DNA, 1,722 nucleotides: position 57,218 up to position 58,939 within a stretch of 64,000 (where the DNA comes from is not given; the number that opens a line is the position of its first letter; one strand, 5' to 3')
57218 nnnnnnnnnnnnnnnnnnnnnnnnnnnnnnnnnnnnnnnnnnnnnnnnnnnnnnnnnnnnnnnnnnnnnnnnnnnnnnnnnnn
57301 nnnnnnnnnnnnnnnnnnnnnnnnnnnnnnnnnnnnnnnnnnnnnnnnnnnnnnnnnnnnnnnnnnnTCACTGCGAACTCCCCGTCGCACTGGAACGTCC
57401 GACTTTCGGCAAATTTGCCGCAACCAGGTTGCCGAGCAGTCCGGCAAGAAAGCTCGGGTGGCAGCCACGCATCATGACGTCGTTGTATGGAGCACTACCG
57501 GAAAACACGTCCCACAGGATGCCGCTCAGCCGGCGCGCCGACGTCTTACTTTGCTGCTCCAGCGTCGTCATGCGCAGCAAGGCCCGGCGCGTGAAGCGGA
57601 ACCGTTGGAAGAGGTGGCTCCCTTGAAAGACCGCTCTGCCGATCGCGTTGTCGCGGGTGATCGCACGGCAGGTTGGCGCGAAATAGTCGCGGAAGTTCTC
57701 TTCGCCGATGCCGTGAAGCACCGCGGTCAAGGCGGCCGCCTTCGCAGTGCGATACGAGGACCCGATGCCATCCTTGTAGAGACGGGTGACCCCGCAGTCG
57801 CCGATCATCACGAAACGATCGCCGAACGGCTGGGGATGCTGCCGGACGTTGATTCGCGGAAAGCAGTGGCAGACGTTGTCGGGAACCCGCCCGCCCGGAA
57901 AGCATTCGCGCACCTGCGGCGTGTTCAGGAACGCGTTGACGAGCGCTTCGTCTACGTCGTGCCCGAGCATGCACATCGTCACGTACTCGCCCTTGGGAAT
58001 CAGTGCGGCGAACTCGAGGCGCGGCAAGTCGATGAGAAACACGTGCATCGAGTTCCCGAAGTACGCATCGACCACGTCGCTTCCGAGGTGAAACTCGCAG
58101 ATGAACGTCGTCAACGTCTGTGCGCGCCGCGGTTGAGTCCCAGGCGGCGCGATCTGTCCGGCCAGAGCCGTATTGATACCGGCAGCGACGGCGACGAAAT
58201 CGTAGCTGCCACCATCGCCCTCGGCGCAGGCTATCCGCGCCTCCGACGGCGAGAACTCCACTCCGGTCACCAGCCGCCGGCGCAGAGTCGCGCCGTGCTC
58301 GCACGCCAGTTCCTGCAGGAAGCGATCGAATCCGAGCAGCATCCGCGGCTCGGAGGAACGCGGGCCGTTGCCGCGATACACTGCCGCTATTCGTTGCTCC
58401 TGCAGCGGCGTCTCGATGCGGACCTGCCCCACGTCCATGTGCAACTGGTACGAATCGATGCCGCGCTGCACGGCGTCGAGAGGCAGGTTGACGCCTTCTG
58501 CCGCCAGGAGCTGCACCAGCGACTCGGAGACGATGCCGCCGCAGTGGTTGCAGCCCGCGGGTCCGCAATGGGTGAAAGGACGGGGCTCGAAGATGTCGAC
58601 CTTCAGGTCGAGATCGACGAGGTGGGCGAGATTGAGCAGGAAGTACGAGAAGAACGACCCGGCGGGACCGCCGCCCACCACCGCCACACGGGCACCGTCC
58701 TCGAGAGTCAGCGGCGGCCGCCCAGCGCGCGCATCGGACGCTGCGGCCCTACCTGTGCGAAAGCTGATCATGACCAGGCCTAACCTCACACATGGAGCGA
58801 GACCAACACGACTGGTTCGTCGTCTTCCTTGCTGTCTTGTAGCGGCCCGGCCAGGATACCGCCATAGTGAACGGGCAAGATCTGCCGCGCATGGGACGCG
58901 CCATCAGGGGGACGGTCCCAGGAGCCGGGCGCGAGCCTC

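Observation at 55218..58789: Redox operon with a stand-alone cNMP-binding domain (no HTH) sandwiched between two flavoproteins.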

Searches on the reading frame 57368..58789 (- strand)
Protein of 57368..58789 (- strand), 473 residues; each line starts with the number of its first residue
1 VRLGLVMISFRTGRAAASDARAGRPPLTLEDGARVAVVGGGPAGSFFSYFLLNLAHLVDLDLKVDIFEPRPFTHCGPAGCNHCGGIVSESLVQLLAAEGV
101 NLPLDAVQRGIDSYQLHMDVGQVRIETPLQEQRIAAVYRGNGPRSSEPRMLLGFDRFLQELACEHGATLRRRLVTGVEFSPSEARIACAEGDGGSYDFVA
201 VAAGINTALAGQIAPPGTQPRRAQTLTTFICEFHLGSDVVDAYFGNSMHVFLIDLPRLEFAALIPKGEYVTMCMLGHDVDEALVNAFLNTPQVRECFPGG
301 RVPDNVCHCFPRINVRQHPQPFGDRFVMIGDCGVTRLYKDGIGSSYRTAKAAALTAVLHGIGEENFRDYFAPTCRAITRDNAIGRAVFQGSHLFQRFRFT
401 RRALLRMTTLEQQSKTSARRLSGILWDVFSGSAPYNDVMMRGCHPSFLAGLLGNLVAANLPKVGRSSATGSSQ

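Call 3: search_protein_families(library=pfam, proteins=[window:57368-58789:-], max_evalue=0.01)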
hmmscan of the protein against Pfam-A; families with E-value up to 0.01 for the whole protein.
window:57368-58789:- (473 aa): 1 family
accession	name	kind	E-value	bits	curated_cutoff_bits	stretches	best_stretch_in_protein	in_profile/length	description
PF01266.30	DAO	-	8.8e-05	22.6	27.9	0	156-228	153-231/353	FAD dependent oxidoreductase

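Call 4: search_protein_families(library=ncbifam, proteins=[window:57368-58789:-], max_evalue=0.01)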
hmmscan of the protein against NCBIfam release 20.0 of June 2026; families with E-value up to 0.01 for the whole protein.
window:57368-58789:- (473 aa): 3 families
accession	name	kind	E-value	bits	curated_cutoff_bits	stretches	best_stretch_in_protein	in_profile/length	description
TIGR02032.1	GG-red-SF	subfamily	7e-08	32.5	158.8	1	35-354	3-295/297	geranylgeranyl reductase family protein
NF049967.1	QhpG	equivalog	0.0031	16.5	240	0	35-58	1-24/423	flavin-dependent monooxygenase QhpG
NF009410.0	PRK12771.1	subfamily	0.0068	15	516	0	28-60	134-166/566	NAD(P)-binding protein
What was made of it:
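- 57368..58789 (-): Cys4 FAD protein (473-aa ORF; probable true start ATG 58771, giving 467 aa). PHBH/GGR-fold flavoprotein of an uncharacterised family with no Pfam family. Only sub-threshold DAO and GG-reductase hits (calls 3, 4).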

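Call 9: find_homologous_proteins(query=window:57368-58789:-)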
Query window:57368-58789:- (473 aa): 5429 proteins with E <= 0.001 among 8000 candidates; the best 120 are listed.
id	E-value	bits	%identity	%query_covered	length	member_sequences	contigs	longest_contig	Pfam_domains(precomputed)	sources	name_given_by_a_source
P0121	0.0e+0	1072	100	99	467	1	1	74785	-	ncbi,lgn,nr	ncbi:MAG: hypothetical protein HY899_06400 [Deltaproteobacteria bacterium]|nr:hypothetical protein [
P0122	3.0e-278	941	89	97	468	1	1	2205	-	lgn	-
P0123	2.4e-269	912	87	97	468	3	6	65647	-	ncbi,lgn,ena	-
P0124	2.0e-257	873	82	97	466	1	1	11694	-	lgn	-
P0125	8.8e-218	742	72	95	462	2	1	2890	-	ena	-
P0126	2.8e-215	734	73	92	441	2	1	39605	-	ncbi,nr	ncbi:MAG: hypothetical protein HY695_24310 [Deltaproteobacteria bacterium]|nr:hypothetical protein [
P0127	3.7e-214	730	72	92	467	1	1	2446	-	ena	-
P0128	1.1e-210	719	69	95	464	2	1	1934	-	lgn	-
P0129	8.6e-210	716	71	92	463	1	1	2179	-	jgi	jgi:flavin-dependent dehydrogenase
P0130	4.0e-205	700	68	96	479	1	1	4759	PF01266.31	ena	-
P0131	1.3e-204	699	68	95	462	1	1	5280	PF13454.13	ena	-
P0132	7.4e-202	689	68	93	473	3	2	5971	-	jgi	jgi:flavin-dependent dehydrogenase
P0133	9.6e-202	689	69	92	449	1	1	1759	PF01266.31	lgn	-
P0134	1.1e-200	686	67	93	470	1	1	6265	-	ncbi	-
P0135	1.6e-195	669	68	92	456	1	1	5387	PF01266.31,PF13454.13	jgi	-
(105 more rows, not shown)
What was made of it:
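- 57368..58789 (-): More than 5,400 homologs (call 9).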

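Call 14: search_solved_structures(query=window:57368-58789:-, max_evalue=1, show_alignments=2)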
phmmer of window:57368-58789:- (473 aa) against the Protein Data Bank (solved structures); distinct sequences matched with E-value up to 1: 4.
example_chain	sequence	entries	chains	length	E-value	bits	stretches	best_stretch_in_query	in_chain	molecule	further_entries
9n5u_A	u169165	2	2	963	0.1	14.7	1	25-59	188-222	NfnA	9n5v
7fco_A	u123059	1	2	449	0.23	13.5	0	320-375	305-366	ChlB4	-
8oh5_C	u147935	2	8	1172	0.27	13.3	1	23-58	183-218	Formate dehydrogenase-O, major subunit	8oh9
9bov_A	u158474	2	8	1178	0.45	12.5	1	25-56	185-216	Molybdopterin oxidoreductase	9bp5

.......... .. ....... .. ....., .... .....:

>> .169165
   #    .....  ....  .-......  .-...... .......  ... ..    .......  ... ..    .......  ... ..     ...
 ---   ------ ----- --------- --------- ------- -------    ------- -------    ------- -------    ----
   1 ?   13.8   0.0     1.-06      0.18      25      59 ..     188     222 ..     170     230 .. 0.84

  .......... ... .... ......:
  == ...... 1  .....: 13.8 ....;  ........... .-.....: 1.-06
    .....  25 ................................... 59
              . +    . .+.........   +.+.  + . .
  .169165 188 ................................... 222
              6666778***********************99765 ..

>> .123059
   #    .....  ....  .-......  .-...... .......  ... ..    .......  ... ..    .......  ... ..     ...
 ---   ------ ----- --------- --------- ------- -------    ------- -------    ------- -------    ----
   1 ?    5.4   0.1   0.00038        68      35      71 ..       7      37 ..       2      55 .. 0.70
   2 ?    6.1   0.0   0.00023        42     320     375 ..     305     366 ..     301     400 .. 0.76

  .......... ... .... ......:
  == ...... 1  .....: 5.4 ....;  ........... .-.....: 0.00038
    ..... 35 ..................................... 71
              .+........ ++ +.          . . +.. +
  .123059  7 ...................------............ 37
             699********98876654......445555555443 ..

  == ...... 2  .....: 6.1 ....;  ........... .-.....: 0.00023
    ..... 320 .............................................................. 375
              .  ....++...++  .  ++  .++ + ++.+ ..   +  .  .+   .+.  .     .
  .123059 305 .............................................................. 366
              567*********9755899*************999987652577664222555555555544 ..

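Call 18: find_related_loci(query=A1, collection=genome_contigs, flank=6000)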
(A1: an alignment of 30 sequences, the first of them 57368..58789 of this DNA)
Query A1 (473 aa) in genome_contigs; peptide patterns used: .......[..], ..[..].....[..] (x = any residue, [..] = any of these).
599 stretches matched a pattern (row limit reached: there are more); 573 encode a relative of the query (tblastn E <= 1e-3); the best 80 are kept; 80 distinct loci.
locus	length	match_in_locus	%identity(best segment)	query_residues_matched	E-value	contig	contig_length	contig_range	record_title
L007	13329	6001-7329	59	27-469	0e+0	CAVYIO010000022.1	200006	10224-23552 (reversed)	MAG: Rhodothermales bacterium isolate MFD03551.bin.2.116 genome assembly, contig: contig_46011, whole genome shotgun seq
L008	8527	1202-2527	60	27-469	8e-179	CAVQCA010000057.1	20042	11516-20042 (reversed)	MAG: uncultured Gammaproteobacteria bacterium isolate MFD02923.bin.2.38 genome assembly, contig: contig_20996, whole gen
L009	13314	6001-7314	61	28-463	6e-176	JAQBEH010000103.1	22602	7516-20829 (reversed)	MAG: Acidobacteriota bacterium isolate MAG_424_bin-23 424_bin-23_ctg-103, whole genome shotgun sequence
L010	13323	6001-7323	60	27-467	8e-176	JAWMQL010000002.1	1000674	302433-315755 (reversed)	Halieaceae bacterium WSDMB12 NODE_2_length_1000674_cov_34.079429, whole genome shotgun sequence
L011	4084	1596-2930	57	14-461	0e+0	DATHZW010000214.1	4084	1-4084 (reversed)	MAG TPA_asm: Steroidobacteraceae bacterium isolate SMAG_U16248 k141_257385, whole genome shotgun sequence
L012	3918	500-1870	59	8-464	1e-180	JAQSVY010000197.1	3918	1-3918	MAG: Burkholderiales bacterium isolate C_No_T20_C_bin.16 scaffold_32181, whole genome shotgun sequence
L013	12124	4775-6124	60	14-463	5e-173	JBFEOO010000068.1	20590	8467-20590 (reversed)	MAG: Arenicellales bacterium isolate Mix_mud04.2021.02.41 k141_2389303_length_20590_cov_15.4463, whole genome shotgun se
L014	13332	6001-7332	59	27-472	4e-173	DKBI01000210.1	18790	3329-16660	MAG TPA_asm: Betaproteobacteria bacterium UBA6904 UBA6904_contig_214, whole genome shotgun sequence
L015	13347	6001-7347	58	12-460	7e-173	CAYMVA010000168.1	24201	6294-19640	MAG TPA_asm: uncultured Enterobacteriaceae bacterium isolate binchicken_co165_281 genome assembly, contig: k141_2086356,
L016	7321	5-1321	58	27-466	5e-172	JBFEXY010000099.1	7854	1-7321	MAG: Woeseiaceae bacterium isolate Mix_mud09.2021.07.33 k141_1595585_length_7854_cov_26.3105, whole genome shotgun seque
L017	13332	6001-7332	57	16-459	1e-171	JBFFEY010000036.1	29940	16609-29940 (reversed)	MAG: Burkholderiales bacterium isolate Mix_mud14.2021.12.3 k141_977643_length_29940_cov_14.7853, whole genome shotgun se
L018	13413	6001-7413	55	5-460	2e-170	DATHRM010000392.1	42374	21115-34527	MAG TPA_asm: Woeseiaceae bacterium isolate SMAG_U16025 k141_163548, whole genome shotgun sequence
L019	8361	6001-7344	57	26-471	1e-169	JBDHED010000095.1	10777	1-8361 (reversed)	MAG: Gemmatimonadota bacterium isolate M8-44_Bin_140 M8-44_Bin_140_scaffold_37716, whole genome shotgun sequence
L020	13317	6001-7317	58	27-466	2e-169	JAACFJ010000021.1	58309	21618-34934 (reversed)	MAG: Gammaproteobacteria bacterium isolate bin.62 scaffold_805, whole genome shotgun sequence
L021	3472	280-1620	55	8-460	3e-177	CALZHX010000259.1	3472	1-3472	MAG: uncultured Woeseiaceae bacterium isolate FCS_M_Gamma_092 genome assembly, contig: k121_1203160, whole genome shotgu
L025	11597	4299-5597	57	28-460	9e-166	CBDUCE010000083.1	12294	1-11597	MAG TPA_asm: uncultured Gammaproteobacteria bacterium isolate ERR2431956_metabat2_40 genome assembly, contig: ERZ2388014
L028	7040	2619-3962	56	19-472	1e-165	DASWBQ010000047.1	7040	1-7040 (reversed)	MAG TPA_asm: Gemmatimonadales bacterium isolate SMAG_U2686 k141_817897, whole genome shotgun sequence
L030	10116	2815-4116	57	28-461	5e-165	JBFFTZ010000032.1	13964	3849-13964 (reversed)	MAG: Gammaproteobacteria bacterium isolate Mix_mud22.2022.08.35 k141_928658_length_13964_cov_8.0000, whole genome shotgu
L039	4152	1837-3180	54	14-461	3e-167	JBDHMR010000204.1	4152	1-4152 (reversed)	MAG: Gemmatimonadota bacterium isolate Meg22_46_Bin_250 Meg22_46_Bin_250_scaffold_81702, whole genome shotgun sequence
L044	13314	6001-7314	54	27-465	3e-160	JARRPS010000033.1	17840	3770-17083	MAG: Gemmatimonadota bacterium isolate Spart_182_MAG scaffold_2179, whole genome shotgun sequence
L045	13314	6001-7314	56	29-467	3e-160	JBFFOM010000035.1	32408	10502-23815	MAG: Woeseiaceae bacterium isolate Mix_mud19.2022.05.13 k141_242953_length_32408_cov_15.6779, whole genome shotgun seque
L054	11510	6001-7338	53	13-460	1e-154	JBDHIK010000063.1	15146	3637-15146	MAG: Gemmatimonadota bacterium isolate BHB10-2_Bin_277 BHB10-2_Bin_277_scaffold_23887, whole genome shotgun sequence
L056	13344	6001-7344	53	27-472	4e-154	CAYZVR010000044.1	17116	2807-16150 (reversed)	MAG TPA_asm: uncultured Acidobacteriota bacterium isolate SRP119689_co1_316 genome assembly, contig: NODE_4629_length_17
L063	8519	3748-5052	54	27-460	4e-153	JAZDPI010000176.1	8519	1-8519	MAG: Candidatus Eisenbacteria bacterium isolate MEGAHIT-group-0.827 k141_5909169, whole genome shotgun sequence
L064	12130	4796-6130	55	27-467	1e-152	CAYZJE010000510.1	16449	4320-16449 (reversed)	MAG TPA_asm: uncultured Syntrophobacter sp. isolate binchicken_co165_277 genome assembly, contig: k141_2119155, whole ge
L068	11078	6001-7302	52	20-452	4e-152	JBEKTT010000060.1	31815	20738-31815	MAG: Syntrophobacteraceae bacterium isolate SPRUCE 564 SPRUCE_564_60, whole genome shotgun sequence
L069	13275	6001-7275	53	27-449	4e-152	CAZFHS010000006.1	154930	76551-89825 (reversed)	MAG TPA_asm: uncultured Gemmatimonadaceae bacterium isolate binchicken_co97_465 genome assembly, contig: NODE_171_length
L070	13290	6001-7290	57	28-458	8e-151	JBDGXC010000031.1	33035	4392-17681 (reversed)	MAG: Gemmatimonadota bacterium isolate M3-22_Bin_290 M3-22_Bin_290_scaffold_3087, whole genome shotgun sequence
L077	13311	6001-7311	53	27-462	3e-149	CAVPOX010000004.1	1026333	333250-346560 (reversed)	MAG: uncultured Acidobacteriota bacterium isolate MFD09779.bin.2.66 genome assembly, contig: contig_33, whole genome sho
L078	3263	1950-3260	56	27-463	8e-156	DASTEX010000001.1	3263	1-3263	MAG TPA_asm: Gemmatimonadales bacterium isolate SMAG_U859 k141_1582186, whole genome shotgun sequence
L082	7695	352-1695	53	23-473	9e-149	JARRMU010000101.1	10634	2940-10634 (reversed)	MAG: Gemmatimonadales bacterium isolate Spart_106_MAG scaffold_1045, whole genome shotgun sequence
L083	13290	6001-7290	53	27-455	9e-149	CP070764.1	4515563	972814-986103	MAG: Chloroflexota bacterium isolate bin26 chromosome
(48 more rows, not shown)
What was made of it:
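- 57368..58789 (-): At least 573 GTDB species (call 18).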

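Call 23: predict_structure(alignment_id=A1)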
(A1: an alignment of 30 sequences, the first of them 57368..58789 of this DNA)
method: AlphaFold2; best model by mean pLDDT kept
length: 473 residues; sequences in the alignment: 30
mean_pLDDT: 71.7   pTM: 0.75
mean pLDDT of the five models: 71.7, 71.4, 71.1, 71.1, 69.7
residues with pLDDT >= 90: 91; 70-90: 193; 50-70: 103; < 50: 86
segments of 3 or more residues with pLDDT < 50: 1-23, 72-84, 111-136, 140-143, 146-151, 205-207, 464-473
pLDDT, mean of each block of 10 residues (from residue 1): 32 36 71 93 92 97 89 41 54 80 62 40 40 46 45 72 93 84 86 89 61 56 62 82 65 74 71 77 91 86 78 64 89 65 85 97 95 87 75 72 75 70 66 74 88 87 48 34
secondary structure, 60 per line:
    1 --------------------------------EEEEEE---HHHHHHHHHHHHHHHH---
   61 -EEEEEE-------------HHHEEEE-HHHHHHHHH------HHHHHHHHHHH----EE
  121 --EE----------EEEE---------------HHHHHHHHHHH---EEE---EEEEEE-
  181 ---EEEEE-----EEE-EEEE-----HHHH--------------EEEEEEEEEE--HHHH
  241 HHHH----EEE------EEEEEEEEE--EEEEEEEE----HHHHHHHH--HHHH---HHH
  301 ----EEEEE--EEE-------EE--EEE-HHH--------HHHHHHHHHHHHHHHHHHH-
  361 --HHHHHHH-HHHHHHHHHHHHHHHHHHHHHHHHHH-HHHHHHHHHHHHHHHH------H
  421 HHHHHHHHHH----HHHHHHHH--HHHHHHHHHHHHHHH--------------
elements in order: E33-38 H42-57 E62-67 E84-87 H89-97 H104-114 E135-138 H154-164 E168-170 E174-179 E184-188 E194-196 E198-201 H207-210 E225-234 H237-244 E249-251 E258-266 E269-276 H281-288 H291-294 E305-309 E312-314 E326-328 H341-359 H363-369 H371-396 H398-413 H420-430 H435-442 H445-459
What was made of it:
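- The AF2 model of the FAD protein is only moderate (pLDDT 71.7) and weakest at the Cys motif (call 23).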

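Call 27: fold_search(model_id=the predicted structure, library=pdb)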
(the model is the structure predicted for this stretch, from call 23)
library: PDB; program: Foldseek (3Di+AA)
matches with E <= 10: 1759; with E <= 0.001: 735
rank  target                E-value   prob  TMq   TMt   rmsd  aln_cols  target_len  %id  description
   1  5x6q                  2.5e-16  1.00  0.49  0.51   7.9       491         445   14  Crystal structure of Pseudomonas fluorescens KMO in complex with Ro 61-8048 (released 2018-02-21)
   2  6foz_B                2.7e-16  1.00  0.52  0.55   7.3       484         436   15  The crystal structure of P.fluorescens Kynurenine 3-monooxygenase (KMO) in complex with competitive inhibitor No. 13 (released 2019-08-21)
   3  6bza_C                3.4e-16  1.00  0.52  0.49   9.8       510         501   15  Crystal structure of halogenase PltM in complex with phloroglucinol and FAD (released 2019-03-20)
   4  7koe_C                3.8e-16  1.00  0.55  0.59   9.4       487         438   15  Electron bifurcating flavoprotein Fix/EtfABCX (released 2021-01-20)
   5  4bk1                  4.7e-16  1.00  0.46  0.54   8.6       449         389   15  Crystal structure of 3-hydroxybenzoate 6-hydroxylase uncovers lipid- assisted flavoprotein strategy for regioselective a (released 2013-07-24)
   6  5mzc_B                5.0e-16  1.00  0.54  0.56   7.9       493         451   15  Pseudomonas fluorescens kynurenine 3-monooxygenase (KMO) in complex with 3-(5-chloro-6-ethoxy-2-oxo-2,3-dihydro-1,3-be (released 2017-04-19)
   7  6bzz_D                6.3e-16  1.00  0.52  0.50   9.9       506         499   14  Crystal structure of halogenase PltM in complex with partially bound FAD (released 2019-03-20)
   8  6bza_A                6.3e-16  1.00  0.51  0.48   9.9       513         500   14  Crystal structure of halogenase PltM in complex with phloroglucinol and FAD (released 2019-03-20)
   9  4bjz                  7.4e-16  1.00  0.50  0.58   6.8       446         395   15  Crystal structure of 3-hydroxybenzoate 6-hydroxylase uncovers lipid- assisted flavoprotein strategy for regioselective a (released 2013-07-24)
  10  5mzc_A                9.8e-16  1.00  0.52  0.55   8.0       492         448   14  Pseudomonas fluorescens kynurenine 3-monooxygenase (KMO) in complex with 3-(5-chloro-6-ethoxy-2-oxo-2,3-dihydro-1,3-be (released 2017-04-19)
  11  4bk2                  9.8e-16  1.00  0.48  0.56   8.3       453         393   15  Crystal structure of 3-hydroxybenzoate 6-hydroxylase uncovers lipid- assisted flavoprotein strategy for regioselective a (released 2013-07-24)
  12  6fp1_B                1.1e-15  1.00  0.50  0.53   9.1       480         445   16  The crystal structure of P.fluorescens Kynurenine 3-monooxygenase (KMO) in complex with competitive inhibitor No. 1 (released 2019-08-21)
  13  5y7a                  1.2e-15  1.00  0.54  0.57   7.0       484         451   14  Crystal structure of Pseudomonas fluorescens Kynurenine 3-monooxygenase in complex with L-KYN (released 2017-12-27)
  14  6bzi_D                1.2e-15  1.00  0.50  0.48   9.8       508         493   14  Crystal structure of halogenase PltM in complex with ethyl mercury and mercury (released 2019-03-20)
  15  6fph_A                1.5e-15  1.00  0.53  0.57   7.5       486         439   15  The crystal structure of P.fluorescens Kynurenine 3-monooxygenase (KMO) in complex with competitive inhibitor No. 1h (released 2019-08-21)
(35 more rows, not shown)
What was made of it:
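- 57368..58789 (-): Foldseek matches KMO, halogenases, FixC and GGR at 14-16% identity, TM about 0.5 (call 27).
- On FAD-dependent PHBH-fold flavoproteins (general fold class): Foldseek E about 1e-16 to KMO, halogenases, FixC and GGR (call 27).
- Closest known: GltD-type electron-input subunits. Same: The FAD protein's fold resembles FixC, which works with the FixX ferredoxin (7koe_C, call 27).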
